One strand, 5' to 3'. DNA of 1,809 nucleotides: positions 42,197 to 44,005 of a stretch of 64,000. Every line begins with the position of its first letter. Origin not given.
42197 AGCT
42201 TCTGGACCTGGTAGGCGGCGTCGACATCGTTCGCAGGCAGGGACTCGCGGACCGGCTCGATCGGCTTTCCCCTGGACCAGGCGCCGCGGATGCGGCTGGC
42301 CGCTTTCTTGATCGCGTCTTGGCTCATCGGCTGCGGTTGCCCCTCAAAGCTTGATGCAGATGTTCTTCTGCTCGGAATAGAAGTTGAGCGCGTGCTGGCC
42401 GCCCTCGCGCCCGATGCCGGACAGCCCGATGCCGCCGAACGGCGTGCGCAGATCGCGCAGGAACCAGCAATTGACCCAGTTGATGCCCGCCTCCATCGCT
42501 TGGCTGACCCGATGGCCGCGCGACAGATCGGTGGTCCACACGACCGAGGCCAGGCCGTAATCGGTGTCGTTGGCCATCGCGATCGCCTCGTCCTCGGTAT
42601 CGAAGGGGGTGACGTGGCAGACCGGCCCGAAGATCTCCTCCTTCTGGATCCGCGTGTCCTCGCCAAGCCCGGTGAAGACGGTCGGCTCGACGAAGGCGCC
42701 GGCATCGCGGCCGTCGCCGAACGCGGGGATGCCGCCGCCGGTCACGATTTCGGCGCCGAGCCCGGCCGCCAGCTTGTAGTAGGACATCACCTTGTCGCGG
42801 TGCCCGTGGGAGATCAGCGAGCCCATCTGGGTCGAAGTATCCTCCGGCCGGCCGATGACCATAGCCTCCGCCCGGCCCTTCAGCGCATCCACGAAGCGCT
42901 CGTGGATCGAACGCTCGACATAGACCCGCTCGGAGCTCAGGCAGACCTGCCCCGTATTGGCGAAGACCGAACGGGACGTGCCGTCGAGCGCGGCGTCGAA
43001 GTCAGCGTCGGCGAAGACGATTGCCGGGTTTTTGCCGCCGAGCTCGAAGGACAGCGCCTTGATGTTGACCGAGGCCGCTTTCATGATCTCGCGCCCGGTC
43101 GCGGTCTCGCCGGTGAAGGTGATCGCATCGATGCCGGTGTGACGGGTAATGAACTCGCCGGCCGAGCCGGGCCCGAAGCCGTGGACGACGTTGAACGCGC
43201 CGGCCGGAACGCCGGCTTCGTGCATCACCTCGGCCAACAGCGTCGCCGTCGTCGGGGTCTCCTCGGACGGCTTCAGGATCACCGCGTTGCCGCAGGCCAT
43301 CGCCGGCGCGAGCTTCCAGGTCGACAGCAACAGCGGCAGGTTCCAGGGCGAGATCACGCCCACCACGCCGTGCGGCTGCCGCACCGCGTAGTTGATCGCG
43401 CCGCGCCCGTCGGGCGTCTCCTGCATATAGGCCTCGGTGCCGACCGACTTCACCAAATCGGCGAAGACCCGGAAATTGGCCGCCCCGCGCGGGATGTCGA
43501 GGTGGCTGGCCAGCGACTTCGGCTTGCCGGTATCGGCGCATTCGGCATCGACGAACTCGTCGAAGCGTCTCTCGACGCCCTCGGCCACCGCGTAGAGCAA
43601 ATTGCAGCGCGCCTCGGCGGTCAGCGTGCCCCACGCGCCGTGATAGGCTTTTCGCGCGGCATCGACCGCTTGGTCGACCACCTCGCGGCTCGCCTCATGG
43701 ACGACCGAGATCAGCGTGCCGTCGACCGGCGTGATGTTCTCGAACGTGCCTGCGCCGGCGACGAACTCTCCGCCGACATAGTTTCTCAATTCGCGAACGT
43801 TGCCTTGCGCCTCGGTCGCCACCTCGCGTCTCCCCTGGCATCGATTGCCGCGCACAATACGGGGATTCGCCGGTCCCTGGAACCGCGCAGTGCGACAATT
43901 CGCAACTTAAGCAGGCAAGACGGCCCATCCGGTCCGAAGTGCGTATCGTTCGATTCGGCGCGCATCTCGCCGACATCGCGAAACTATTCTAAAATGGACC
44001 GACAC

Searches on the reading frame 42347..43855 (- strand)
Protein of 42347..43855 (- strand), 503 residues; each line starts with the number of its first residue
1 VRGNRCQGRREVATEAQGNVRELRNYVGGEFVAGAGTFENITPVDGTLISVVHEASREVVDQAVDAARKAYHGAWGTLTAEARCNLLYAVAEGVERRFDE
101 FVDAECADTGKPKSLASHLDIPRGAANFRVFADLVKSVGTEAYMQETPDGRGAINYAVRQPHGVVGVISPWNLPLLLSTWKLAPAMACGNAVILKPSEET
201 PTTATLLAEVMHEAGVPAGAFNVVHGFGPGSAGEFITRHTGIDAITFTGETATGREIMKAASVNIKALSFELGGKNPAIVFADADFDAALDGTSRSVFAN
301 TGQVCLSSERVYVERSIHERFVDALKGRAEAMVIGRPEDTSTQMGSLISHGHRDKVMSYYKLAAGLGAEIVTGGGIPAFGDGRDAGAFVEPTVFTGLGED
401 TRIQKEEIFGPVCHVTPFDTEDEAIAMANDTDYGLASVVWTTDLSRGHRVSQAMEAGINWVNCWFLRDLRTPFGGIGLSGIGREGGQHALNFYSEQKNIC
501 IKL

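Call 60: search_protein_families(library=pfam, proteins=[window:42347-43855:-], max_evalue=0.00001)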
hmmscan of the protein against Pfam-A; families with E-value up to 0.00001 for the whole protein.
window:42347-43855:- (503 aa): 1 family
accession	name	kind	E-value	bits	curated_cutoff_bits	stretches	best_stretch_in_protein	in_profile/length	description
PF00171.27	Aldedh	-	1.1e-160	535.6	23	1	34-499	4-461/461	Aldehyde dehydrogenase family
